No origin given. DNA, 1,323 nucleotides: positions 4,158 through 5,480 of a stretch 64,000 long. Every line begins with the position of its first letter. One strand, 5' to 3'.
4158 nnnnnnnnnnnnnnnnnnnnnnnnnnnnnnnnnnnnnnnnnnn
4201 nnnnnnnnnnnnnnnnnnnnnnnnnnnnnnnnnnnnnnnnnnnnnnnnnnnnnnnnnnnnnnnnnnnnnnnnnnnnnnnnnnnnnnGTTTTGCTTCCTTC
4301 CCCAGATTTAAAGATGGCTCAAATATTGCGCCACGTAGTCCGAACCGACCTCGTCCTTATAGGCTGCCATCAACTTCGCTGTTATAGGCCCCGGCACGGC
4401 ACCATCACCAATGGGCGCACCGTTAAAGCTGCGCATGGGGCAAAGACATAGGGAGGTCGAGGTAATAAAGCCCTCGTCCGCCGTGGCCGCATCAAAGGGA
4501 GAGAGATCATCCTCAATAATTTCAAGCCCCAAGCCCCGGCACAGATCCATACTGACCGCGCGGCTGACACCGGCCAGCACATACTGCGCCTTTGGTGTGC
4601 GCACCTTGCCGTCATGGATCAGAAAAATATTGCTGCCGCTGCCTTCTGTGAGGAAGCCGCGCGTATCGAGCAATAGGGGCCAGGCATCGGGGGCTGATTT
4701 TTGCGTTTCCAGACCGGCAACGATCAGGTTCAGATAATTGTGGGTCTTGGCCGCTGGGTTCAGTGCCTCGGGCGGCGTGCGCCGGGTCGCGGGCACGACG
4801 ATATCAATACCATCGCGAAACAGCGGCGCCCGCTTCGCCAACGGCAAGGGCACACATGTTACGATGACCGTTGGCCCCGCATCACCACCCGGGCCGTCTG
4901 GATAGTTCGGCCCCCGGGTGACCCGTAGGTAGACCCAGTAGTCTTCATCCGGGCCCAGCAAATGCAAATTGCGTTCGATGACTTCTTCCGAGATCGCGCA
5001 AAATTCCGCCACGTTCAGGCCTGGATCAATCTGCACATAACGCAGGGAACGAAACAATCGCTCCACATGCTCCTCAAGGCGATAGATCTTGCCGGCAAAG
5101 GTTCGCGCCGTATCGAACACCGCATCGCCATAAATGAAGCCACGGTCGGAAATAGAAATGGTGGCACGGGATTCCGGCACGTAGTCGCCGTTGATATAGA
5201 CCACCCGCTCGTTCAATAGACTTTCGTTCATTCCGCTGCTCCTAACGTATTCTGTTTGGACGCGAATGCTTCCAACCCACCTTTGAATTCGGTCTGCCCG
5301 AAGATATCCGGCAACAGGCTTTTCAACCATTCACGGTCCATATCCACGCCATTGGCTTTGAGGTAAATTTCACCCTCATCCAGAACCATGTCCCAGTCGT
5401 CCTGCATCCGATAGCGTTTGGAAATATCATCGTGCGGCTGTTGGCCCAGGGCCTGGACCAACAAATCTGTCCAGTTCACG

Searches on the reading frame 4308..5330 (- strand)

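Call 21: search_protein_families(library=ncbifam, proteins=[window:4308-5330:-], max_evalue=0.01)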
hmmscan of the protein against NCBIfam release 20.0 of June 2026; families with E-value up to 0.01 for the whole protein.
window:4308-5330:- (340 aa): 19 families
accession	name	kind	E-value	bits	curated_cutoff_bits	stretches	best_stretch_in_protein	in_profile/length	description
NF006185.0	PRK08320.1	subfamily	1.7e-59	201.4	363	1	41-329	2-284/292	branched-chain amino acid aminotransferase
NF005209.0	PRK06680.1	subfamily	7.9e-47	159.5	320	1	41-328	2-281/286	D-amino-acid transaminase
NF009126.0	PRK12479.1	equivalog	2.4e-46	158.3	518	1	41-326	3-282/299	branched-chain-amino-acid transaminase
TIGR01122.1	ilvE_I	equivalog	5.3e-46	157.1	245.55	1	45-329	1-285/298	branched-chain-amino-acid transaminase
NF005146.0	PRK06606.1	equivalog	7.3e-40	136.8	279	1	41-330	6-294/307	branched-chain amino acid transaminase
TIGR01121.1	D_amino_aminoT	equivalog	2.6e-36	125.2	277.45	1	44-328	2-275/276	D-amino-acid transaminase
NF005800.0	PRK07650.1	equivalog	4.7e-32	111.4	308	1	43-328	2-276/290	aminodeoxychorismate lyase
NF005726.0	PRK07544.1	equivalog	1.8e-30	106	396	1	43-330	12-290/295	branched-chain amino acid aminotransferase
NF009066.0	PRK12400.1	equivalog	4.3e-26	92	538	1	53-326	18-280/290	D-amino-acid transaminase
TIGR03461.1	pabC_Proteo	equivalog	1.6e-23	83.2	176.85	1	54-303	6-246/262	aminodeoxychorismate lyase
NF009896.0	PRK13356.1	equivalog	4.7e-23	81.7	262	1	41-312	7-271/287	branched-chain amino acid aminotransferase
NF004761.0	PRK06092.1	equivalog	7.6e-23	81.1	260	1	45-303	3-248/268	aminodeoxychorismate lyase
NF005888.0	PRK07849.1-3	equivalog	8.5e-13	47.9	273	1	53-307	24-274/298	aminodeoxychorismate lyase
TIGR01123.1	ilvE_II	equivalog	2.1e-08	33.5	250.05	1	51-303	7-271/313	branched-chain-amino-acid transaminase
NF009897.0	PRK13357.1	equivalog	2.1e-07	30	307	1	50-301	49-313/358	branched-chain amino acid aminotransferase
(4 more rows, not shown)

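Call 22: search_protein_families(library=pfam, proteins=[window:4308-5330:-], max_evalue=0.01)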
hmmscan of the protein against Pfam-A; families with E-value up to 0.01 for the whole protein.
window:4308-5330:- (340 aa): 1 family
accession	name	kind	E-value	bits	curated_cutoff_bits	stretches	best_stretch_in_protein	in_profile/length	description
PF01063.24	Aminotran_4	-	3.1e-41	142.1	28.5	1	71-301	2-222/223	Amino-transferase class IV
